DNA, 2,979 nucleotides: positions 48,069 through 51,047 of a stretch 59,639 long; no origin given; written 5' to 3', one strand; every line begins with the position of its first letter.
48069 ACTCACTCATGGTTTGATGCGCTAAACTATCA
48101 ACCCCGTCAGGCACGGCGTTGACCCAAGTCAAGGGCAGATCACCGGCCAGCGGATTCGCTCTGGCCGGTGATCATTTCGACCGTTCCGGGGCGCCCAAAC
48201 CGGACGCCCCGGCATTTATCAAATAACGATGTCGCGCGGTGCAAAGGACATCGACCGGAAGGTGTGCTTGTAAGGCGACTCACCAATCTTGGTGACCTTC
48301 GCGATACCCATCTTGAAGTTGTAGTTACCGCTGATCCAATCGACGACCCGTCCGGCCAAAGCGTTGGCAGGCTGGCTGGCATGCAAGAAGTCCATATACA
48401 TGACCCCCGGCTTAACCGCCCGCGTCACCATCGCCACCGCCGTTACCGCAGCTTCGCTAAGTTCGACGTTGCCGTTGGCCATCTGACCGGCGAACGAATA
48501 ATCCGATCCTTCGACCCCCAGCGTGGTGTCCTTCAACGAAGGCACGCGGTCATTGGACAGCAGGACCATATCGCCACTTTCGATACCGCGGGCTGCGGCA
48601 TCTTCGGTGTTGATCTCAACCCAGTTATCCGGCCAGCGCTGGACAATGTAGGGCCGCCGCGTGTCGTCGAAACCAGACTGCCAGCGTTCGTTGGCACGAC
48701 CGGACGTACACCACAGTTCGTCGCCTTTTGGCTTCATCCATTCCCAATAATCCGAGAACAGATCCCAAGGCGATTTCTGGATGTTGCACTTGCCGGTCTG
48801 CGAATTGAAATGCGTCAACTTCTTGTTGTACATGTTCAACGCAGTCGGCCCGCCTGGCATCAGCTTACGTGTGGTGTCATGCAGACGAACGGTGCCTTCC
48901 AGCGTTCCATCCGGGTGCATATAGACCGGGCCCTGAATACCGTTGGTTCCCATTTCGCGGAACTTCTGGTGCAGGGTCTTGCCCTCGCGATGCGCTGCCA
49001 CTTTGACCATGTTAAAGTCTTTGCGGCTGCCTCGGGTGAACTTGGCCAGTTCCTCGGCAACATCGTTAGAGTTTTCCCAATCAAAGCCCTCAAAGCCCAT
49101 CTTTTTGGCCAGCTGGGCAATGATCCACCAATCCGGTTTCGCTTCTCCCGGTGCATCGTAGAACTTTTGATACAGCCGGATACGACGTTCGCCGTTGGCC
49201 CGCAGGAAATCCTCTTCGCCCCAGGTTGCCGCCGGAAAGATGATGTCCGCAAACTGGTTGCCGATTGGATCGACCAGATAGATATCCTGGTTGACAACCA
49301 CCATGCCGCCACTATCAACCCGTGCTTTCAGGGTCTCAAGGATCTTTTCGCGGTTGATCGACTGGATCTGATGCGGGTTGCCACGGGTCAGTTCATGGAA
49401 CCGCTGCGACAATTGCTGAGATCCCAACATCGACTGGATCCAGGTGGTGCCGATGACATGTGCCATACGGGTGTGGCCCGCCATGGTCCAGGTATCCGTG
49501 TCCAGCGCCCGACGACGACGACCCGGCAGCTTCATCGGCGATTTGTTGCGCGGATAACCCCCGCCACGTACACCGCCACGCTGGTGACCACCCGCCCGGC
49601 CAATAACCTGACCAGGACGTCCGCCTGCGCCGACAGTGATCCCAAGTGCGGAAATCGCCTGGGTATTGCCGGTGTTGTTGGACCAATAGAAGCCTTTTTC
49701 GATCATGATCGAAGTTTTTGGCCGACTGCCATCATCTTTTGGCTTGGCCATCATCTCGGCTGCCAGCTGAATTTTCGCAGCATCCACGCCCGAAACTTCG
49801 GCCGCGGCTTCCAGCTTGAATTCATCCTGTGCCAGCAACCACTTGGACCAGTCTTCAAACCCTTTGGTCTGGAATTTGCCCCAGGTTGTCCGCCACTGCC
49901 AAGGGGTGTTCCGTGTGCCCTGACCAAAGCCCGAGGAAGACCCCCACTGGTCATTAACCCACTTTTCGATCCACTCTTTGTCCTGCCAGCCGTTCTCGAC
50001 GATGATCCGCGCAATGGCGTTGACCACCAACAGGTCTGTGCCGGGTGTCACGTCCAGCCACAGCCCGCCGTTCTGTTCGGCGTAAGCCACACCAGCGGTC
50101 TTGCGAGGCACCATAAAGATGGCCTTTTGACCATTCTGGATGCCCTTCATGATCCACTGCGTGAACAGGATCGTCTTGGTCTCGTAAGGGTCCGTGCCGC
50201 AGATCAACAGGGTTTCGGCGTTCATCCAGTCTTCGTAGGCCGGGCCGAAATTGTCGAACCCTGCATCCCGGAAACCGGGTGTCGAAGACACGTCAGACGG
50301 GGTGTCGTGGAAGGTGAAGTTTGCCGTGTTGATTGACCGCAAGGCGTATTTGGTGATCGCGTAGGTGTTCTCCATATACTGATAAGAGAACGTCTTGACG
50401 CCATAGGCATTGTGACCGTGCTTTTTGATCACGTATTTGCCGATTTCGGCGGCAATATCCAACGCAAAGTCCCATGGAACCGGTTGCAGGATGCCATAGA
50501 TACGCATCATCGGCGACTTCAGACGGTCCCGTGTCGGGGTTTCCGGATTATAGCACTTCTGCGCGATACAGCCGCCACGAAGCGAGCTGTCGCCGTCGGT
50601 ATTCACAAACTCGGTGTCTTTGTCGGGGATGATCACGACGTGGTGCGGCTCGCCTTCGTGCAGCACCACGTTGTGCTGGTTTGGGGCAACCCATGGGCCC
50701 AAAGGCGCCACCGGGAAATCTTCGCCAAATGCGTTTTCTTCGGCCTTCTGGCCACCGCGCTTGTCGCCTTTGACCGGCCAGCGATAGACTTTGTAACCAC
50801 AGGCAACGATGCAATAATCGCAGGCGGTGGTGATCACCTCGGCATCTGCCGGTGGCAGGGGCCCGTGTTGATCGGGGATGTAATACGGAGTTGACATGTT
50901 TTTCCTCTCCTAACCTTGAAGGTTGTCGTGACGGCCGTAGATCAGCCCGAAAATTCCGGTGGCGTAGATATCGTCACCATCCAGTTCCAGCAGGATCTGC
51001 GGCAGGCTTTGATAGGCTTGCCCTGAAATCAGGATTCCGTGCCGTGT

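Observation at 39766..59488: About 19.7 kb single-strand, FNR-box-headed respiratory island combining an Aio/Idr-type Mo enzyme, a bd-like/multihaem membrane module and a cofactor-tailoring cassette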

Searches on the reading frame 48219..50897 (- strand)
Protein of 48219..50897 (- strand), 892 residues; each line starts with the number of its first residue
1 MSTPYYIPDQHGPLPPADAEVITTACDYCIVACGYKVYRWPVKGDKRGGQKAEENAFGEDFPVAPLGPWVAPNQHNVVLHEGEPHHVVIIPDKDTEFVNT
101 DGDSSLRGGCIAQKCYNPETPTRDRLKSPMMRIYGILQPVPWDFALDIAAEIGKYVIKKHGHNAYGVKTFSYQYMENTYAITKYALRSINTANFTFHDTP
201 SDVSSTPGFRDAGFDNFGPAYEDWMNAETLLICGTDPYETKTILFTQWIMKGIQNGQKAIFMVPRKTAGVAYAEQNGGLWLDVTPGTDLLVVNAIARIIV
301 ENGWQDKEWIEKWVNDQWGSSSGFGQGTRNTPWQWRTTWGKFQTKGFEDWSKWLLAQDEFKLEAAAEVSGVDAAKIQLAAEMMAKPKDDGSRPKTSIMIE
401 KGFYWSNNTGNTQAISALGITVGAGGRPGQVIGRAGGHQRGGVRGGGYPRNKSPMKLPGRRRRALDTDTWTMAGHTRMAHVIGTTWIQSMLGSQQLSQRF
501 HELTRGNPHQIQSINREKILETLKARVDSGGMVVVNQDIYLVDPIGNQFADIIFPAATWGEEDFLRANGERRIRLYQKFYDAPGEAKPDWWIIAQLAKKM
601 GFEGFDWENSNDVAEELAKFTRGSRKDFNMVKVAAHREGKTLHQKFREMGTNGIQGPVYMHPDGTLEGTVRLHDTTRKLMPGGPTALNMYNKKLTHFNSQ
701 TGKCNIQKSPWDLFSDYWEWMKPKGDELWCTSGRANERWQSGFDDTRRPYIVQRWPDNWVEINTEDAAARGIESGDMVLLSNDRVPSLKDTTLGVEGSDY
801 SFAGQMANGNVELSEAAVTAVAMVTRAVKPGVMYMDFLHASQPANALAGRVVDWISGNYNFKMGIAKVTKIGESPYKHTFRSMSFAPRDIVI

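Call 3: search_protein_families(library=pfam, proteins=[window:48219-50897:-], max_evalue=0.01)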
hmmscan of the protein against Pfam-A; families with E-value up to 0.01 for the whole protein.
window:48219-50897:- (892 aa): 3 families
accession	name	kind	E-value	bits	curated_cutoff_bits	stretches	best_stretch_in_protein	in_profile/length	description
PF00384.28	Molybdopterin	-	2.2e-36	126.1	24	1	125-599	1-353/353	Molybdopterin oxidoreductase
PF18465.7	Rieske_3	-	2.6e-34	117.8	25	1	26-122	1-96/96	Rieske 3Fe-4S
PF01568.27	Molydop_binding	-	1.7e-16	60.6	26.8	2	728-784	1-56/110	Molydopterin dinucleotide binding domain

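Call 8: search_protein_families(library=ncbifam, proteins=[window:48219-50897:-], max_evalue=0.001)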
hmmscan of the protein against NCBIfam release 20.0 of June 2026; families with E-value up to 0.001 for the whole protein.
window:48219-50897:- (892 aa): 18 families
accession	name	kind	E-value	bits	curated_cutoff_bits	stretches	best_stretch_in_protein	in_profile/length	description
TIGR02693.1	arsenite_ox_L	equivalog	2.6e-128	429.2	359.05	1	13-784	3-751/806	arsenate reductase (azurin) large subunit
TIGR01591.1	Fdh-alpha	equivalog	1.1e-56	192.3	666.25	2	344-665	238-542/672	formate dehydrogenase subunit alpha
NF010055.0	PRK13532.1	equivalog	2.2e-33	115.5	904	2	91-605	59-576/830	nitrate reductase catalytic subunit NapA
TIGR01706.1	NAPA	equivalog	2.8e-32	111.9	930.55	2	88-605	56-576/830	periplasmic nitrate reductase subunit alpha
NF047855.1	AssmNtatRedNasC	equivalog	7.9e-31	107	1100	2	120-315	72-264/708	assimilatory nitrate reductase catalytic subunit NasC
NF041323.1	Nitr_red_NasA_Halo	equivalog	3.9e-28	98.4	1000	2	117-312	43-234/673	assimilatory nitrate reductase NasA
TIGR02166.1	dmsA_ynfE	subfamily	2.7e-18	65.4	777.7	1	103-603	87-560/794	DMSO/selenate family reductase complex A subunit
NF012032.0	PRK15488.1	equivalog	1e-16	60.1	694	2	107-315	85-282/759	thiosulfate reductase PhsA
TIGR01553.1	formate-DH-alph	equivalog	2.4e-14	52.1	814.2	1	221-318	216-308/1009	formate dehydrogenase-N subunit alpha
TIGR03479.1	DMSO_red_II_alp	subfamily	2.3e-13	49.1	984.75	1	109-310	104-303/913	molybdopterin-dependent oxidoreductase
TIGR00509.1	bisC_fam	subfamily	4.3e-12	45.1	1017.55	1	532-785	442-684/772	molybdopterin guanine dinucleotide-containing S/N-oxide reductase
TIGR01973.1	NuoG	equivalog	2.5e-09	36.5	470.05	1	122-273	266-408/606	NADH-quinone oxidoreductase subunit NuoG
NF041885.1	selenate_YnfE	exception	5.1e-08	31.2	1675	1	103-313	91-305/805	selenate/tellurate reductase subunit YnfE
NF011566.1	PRK14990.1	exception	2.7e-07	29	1600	1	104-314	103-319/814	dimethylsulfoxide reductase subunit A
NF041513.1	formate_DH_Act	exception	6e-07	27.6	1400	1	222-315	208-296/1067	formate dehydrogenase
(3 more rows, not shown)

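Call 11: search_solved_structures(query=window:48219-50897:-, max_evalue=1e-10)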
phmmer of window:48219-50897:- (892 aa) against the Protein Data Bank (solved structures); distinct sequences matched with E-value up to 1e-10: 29.
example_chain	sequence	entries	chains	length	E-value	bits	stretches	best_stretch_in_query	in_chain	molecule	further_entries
4aay_A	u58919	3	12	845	1.7e-88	300.9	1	13-784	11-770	AROA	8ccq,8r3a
8ed4_A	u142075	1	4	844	1.7e-88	300.9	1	13-784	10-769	AroA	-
5nqd_A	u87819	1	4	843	1.7e-88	300.9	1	13-784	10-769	AroA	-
8rtm_A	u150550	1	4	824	5.8e-68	232.9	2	8-312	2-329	Arsenite oxidase subunit AioA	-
8cff_A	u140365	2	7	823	6.8e-68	232.7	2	10-312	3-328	Arsenite oxidase subunit AioA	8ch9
8rtl_E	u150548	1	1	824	1.2e-67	231.9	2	13-312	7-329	Arsenite oxidase subunit AioA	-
8rtl_G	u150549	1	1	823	1.2e-67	231.8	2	13-312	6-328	Arsenite oxidase subunit AioA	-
8ch9_G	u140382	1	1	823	1.3e-67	231.7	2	10-312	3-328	Arsenite oxidase subunit AioA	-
8cgs_A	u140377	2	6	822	1.4e-67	231.7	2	13-311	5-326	Arsenite oxidase subunit AioA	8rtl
1g8k_A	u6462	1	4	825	3.3e-67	230.4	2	8-312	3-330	ARSENITE OXIDASE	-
1g8j_A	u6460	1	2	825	1.2e-66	228.6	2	8-312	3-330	ARSENITE OXIDASE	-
7qv7_S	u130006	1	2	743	5.1e-33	117.3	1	343-621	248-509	Hydrogen dependent carbon dioxide reductase subunit FdhF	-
9t1s_L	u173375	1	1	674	2e-30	108.7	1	342-621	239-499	formate dehydrogenase (coenzyme F420)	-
7bkb_D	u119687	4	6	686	4.4e-29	104.2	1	409-621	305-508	Formate dehydrogenase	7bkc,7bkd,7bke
2nya_A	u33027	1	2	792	7e-27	97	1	123-603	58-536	Periplasmic nitrate reductase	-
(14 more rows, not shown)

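Call 16: find_homologous_proteins(query=window:48219-50897:-, max_evalue=1e-30)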
Query window:48219-50897:- (892 aa): 1416 proteins with E <= 1e-30 among 8000 candidates; the best 120 are listed.
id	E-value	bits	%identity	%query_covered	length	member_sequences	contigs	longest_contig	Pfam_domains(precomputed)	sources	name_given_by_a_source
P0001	0.0e+0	1961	91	100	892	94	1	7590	PF00384.28,PF01568.28,PF18465.8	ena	-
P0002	0.0e+0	1954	91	100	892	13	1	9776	PF00384.28,PF01568.28,PF18465.8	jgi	-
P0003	0.0e+0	1939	89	100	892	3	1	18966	PF00384.28,PF01568.28,PF18465.8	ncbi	-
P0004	0.0e+0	1923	88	100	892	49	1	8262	PF00384.28,PF01568.28,PF18465.8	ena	-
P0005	0.0e+0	1903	88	100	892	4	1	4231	PF00384.28,PF01568.28,PF18465.8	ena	-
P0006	0.0e+0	1863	86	100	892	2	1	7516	PF00384.28,PF01568.28,PF18465.8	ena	-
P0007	0.0e+0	1861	86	100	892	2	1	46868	PF00384.28,PF01568.28,PF18465.8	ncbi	-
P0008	0.0e+0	1858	85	100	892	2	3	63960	PF00384.28,PF01568.28,PF18465.8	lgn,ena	-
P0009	0.0e+0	1857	85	100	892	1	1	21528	PF00384.28,PF01568.28,PF18465.8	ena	-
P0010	0.0e+0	1856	85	100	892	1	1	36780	PF00384.28,PF01568.28,PF18465.8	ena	-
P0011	0.0e+0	1854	85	100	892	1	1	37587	PF00384.28,PF01568.28,PF18465.8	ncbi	-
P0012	0.0e+0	1848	86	100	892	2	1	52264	PF00384.28,PF01568.28,PF18465.8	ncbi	-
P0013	0.0e+0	1835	85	100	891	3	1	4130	PF00384.28,PF01568.28,PF18465.8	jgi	-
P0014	0.0e+0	1822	84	100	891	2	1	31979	PF00384.28,PF01568.28,PF18465.8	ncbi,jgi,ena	-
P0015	0.0e+0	1811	83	100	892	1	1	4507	PF00384.28,PF01568.28,PF18465.8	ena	-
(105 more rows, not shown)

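Call 18: find_related_loci(query=A1, collection=genome_contigs, flank=10000)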
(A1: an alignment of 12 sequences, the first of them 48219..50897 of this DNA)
Query A1 (892 aa) in genome_contigs; peptide patterns used: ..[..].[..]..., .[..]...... (x = any residue, [..] = any of these).
445 stretches matched a pattern; 407 encode a relative of the query (tblastn E <= 1e-3); the best 80 are kept; 80 distinct loci.
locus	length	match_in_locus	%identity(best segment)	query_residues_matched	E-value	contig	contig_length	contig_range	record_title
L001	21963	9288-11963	94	1-892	0e+0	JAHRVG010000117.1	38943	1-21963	MAG: Rhodobacteraceae bacterium isolate DC_out69 k91_4809870, whole genome shotgun sequence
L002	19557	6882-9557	95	1-892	0e+0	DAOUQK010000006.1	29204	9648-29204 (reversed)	MAG TPA_asm: Paracoccaceae bacterium isolate CSMAG_124 CSMAG_124_k141_3045959_length_29204_cov_90.9319, whole genome sho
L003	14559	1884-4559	94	1-892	0e+0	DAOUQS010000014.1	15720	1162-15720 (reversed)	MAG TPA_asm: Amylibacter sp. isolate CSMAG_132 CSMAG_132_k141_4829077_length_15720_cov_226.8841, whole genome shotgun se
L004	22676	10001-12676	91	1-892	0e+0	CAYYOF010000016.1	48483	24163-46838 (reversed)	MAG TPA_asm: uncultured Marinosulfonomonas sp. isolate binchicken_co357_136 genome assembly, contig: NODE_124_length_484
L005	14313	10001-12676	91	1-892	0e+0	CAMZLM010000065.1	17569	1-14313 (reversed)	uncultured Rhodobacteraceae bacterium isolate TAG_MAG_00008 genome assembly, contig: TAG_MAG_00008_000000000058, whole g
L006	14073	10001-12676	90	1-892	0e+0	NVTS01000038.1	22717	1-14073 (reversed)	MAG: Marinosulfonomonas sp. isolate NORP109 Contig_source1383C_4372, whole genome shotgun sequence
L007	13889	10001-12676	91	1-892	0e+0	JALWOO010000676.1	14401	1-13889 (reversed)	MAG: Amylibacter sp. isolate M2_maxbin2_scaf2bin.182 M2_NODE_5028_length_14401_cov_3.615455, whole genome shotgun sequen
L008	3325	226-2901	89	1-892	0e+0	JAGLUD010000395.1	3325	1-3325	MAG: Rhodobacteraceae bacterium isolate RS_11_23 ZL20.bin.23.fa_395, whole genome shotgun sequence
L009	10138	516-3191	89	1-892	0e+0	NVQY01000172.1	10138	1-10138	MAG: Rhodobacteraceae bacterium isolate NORP181 Contig_source1383C_24853, whole genome shotgun sequence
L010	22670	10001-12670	82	1-891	0e+0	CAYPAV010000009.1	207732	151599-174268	MAG TPA_asm: uncultured Rhodospirillaceae bacterium isolate SRP200020_co5_212 genome assembly, contig: NODE_62_length_20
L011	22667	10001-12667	82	1-890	0e+0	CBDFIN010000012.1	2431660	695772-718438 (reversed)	MAG: Rhizobiaceae bacterium isolate 5e49fc70-f0cd-43b9-b3fc-8775b83d2aff genome assembly, contig: contig_12, whole genom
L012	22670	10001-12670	83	1-891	0e+0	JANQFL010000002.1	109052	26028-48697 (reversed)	MAG: Sneathiellales bacterium isolate PL23a_bin.86 k99_6401611, whole genome shotgun sequence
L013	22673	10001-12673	82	1-892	0e+0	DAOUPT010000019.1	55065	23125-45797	MAG TPA_asm: Anderseniella sp. isolate CSMAG_107 CSMAG_107_k141_3095613_length_55065_cov_15.4396, whole genome shotgun s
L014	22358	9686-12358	81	1-891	0e+0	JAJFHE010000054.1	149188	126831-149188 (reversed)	MAG: Hyphomicrobiales bacterium isolate OFTM97 OFTM97_53, whole genome shotgun sequence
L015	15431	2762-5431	82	1-891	0e+0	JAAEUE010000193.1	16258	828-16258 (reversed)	MAG: Alphaproteobacteria bacterium isolate Vin_25 VinG_CONTIG1828383, whole genome shotgun sequence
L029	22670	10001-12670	82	1-891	0e+0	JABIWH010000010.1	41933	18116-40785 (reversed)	MAG: Rhodospirillaceae bacterium isolate SI072_bin90 k141_2956110, whole genome shotgun sequence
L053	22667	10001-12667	82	1-890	0e+0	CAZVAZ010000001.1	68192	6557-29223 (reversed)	MAG TPA_asm: uncultured Hyphomicrobiales bacterium isolate SRP215229_co1_25 genome assembly, contig: NODE_206_length_681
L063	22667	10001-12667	77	1-890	0e+0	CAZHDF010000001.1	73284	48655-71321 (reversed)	MAG TPA_asm: uncultured Alphaproteobacteria bacterium isolate SRP216583_co2_165 genome assembly, contig: NODE_128_length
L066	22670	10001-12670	77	1-890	0e+0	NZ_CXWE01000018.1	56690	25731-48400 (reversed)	Roseibium album strain CECT 5095, whole genome shotgun sequence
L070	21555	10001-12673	76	1-891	0e+0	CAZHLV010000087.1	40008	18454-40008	MAG TPA_asm: uncultured Hyphomicrobiales bacterium isolate binchicken_co219_148 genome assembly, contig: k141_1316782, w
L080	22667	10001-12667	75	1-890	0e+0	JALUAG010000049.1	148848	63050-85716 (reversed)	MAG: Alphaproteobacteria bacterium isolate S141_metabat2_scaf2bin.212 S141_NODE_31_length_148848_cov_8.010664, whole gen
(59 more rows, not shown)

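Call 33: search_protein_families(library=pfam, proteins=[L029:15920-18091:+, L029:18039-19079:+, L029:19131-20096:+, L029:19979-21754:+, L029:21789-22475:+, L029:5447-6598:+, L029:840-4088:-, L029:14989-15888:+, L029:12782-15106:+], max_evalue=0.01)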
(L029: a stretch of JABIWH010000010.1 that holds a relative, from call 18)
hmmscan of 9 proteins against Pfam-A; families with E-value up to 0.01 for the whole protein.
L029:15920-18091:+ (723 aa): 1 family
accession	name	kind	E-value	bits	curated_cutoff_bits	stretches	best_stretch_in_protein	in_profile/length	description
PF01654.22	Cyt_bd_oxida_I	-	2.5e-09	36.7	26.2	1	63-174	3-115/418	Cytochrome bd terminal oxidase subunit I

L029:18039-19079:+ (346 aa): 2 families
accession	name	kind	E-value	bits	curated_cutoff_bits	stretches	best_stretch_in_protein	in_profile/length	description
PF00034.26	Cytochrom_C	-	2.9e-12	48.2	21.3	2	211-262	3-55/90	Cytochrome c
PF13442.11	Cytochrome_CBB3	-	2e-07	31.7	27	1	208-243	2-33/68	Cytochrome C oxidase, cbb3-type, subunit III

L029:19131-20096:+ (321 aa): 2 families
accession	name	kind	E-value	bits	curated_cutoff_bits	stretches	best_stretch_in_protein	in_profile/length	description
PF13442.11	Cytochrome_CBB3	-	3.4e-08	34.1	27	1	218-304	5-65/68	Cytochrome C oxidase, cbb3-type, subunit III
PF00034.26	Cytochrom_C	-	7.8e-05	24.4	21.3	1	218-303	3-82/90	Cytochrome c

L029:19979-21754:+ (591 aa): 3 families
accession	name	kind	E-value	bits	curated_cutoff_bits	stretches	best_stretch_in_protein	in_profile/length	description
PF00034.26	Cytochrom_C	-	1.5e-22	81.1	21.3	2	210-302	1-89/90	Cytochrome c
PF09459.16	EB_dh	-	2.8e-20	73.8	33.3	1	328-537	2-232/236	Ethylbenzene dehydrogenase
PF13442.11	Cytochrome_CBB3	-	6.3e-18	65.3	27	2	210-299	3-68/68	Cytochrome C oxidase, cbb3-type, subunit III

L029:21789-22475:+ (228 aa): 4 families
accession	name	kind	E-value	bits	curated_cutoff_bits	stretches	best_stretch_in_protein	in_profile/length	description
PF00034.26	Cytochrom_C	-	5.5e-13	50.5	21.3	2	28-122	1-89/90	Cytochrome c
PF02433.20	FixO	-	5.9e-10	39.4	29.6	1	166-216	100-151/219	Cytochrome C oxidase, mono-heme subunit/FixO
PF13442.11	Cytochrome_CBB3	-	7.8e-09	36.2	27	1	139-218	5-67/68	Cytochrome C oxidase, cbb3-type, subunit III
PF09699.15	Paired_CXXCH_1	-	0.0031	17.6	20.6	0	147-162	7-21/41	Doubled CXXCH motif (Paired_CXXCH_1)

L029:5447-6598:+ (383 aa): 9 families
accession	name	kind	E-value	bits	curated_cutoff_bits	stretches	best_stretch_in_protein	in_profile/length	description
PF03704.23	BTAD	-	1.8e-22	80.7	22.1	1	230-374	1-145/146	Bacterial transcriptional activator domain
PF00486.34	Trans_reg_C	-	4.6e-08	33.4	26.2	1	159-217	13-70/77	Transcriptional regulatory protein, C terminal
PF00989.32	PAS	-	7.3e-06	26.4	22.6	1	5-44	11-50/113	PAS fold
PF13426.13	PAS_9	-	2.8e-05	24.8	27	1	9-46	5-41/103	PAS domain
PF13188.13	PAS_8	-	0.00081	19.7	21.8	1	4-46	10-49/65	PAS domain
PF08448.16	PAS_4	-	0.001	19.7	23.1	1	5-47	5-47/110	PAS fold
PF08447.18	PAS_3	-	0.0026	18.4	25.6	0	18-86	2-66/89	PAS fold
PF13428.12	TPR_14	-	0.0048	17.9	23.5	0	292-332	2-42/44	Tetratricopeptide repeat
PF07719.23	TPR_2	-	0.0075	16.8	27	0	241-266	7-32/34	Tetratricopeptide repeat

L029:840-4088:- (1082 aa): 2 families
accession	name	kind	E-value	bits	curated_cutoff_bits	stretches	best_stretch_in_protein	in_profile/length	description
PF01039.27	Carboxyl_trans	-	8e-119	397.9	22.3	1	593-1073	1-487/493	Carboxyl transferase domain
PF03255.19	ACCA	-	2.9e-08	33.7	23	1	852-978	69-205/310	Acetyl co-enzyme A carboxylase carboxyltransferase-like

L029:14989-15888:+ (299 aa): 4 families
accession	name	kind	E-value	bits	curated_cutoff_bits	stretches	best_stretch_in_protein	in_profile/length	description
PF13620.12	CarboxypepD_reg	-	1.1e-06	29.4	32.3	1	245-294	30-80/82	Carboxypeptidase regulatory-like domain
PF14686.12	fn3_3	-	1.9e-06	28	24.4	1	245-288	27-72/75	Polysaccharide lyase family 4, domain II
PF09430.16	EMC7_beta-sandw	-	5.6e-06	27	26.6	1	242-291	18-67/122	ER membrane protein complex subunit 7, beta-sandwich domain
PF13715.12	CarbopepD_reg_2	-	0.0027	18.2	32.2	1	248-295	29-76/88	CarboxypepD_reg-like domain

L029:12782-15106:+ (774 aa): 9 families
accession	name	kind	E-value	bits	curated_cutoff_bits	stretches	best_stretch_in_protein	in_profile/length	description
PF13646.12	HEAT_2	-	1.1e-49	167.1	27.7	7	38-121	4-88/88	HEAT repeats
PF02985.28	HEAT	-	4.2e-19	67.3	23.5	1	664-682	7-25/31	HEAT repeat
PF03130.22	HEAT_PBS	-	5.1e-12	45.4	20.9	1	50-75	2-27/27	PBS lyase HEAT-like repeat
PF12717.13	Cnd1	-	1.6e-09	38.5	26.4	0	50-99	3-56/162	non-SMC mitotic condensation complex subunit 1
PF21581.3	SCD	-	1.3e-08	35.5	27.5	0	72-105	38-71/75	Stromalin conservative domain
PF00514.29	Arm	-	4.7e-08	33.2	20.6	1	59-92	7-40/41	Armadillo/beta-catenin-like repeat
PF13513.12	HEAT_EZ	-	2.5e-07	31.5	27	0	310-356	3-55/55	HEAT-like repeat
PF01602.26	Adaptin_N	-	2.1e-05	23.8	37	0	629-682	80-139/524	Adaptin N terminal region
PF10363.15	RTP1_C1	-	0.003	18.1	25.9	0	626-658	38-70/112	Required for nuclear transport of RNA pol II C-terminus 1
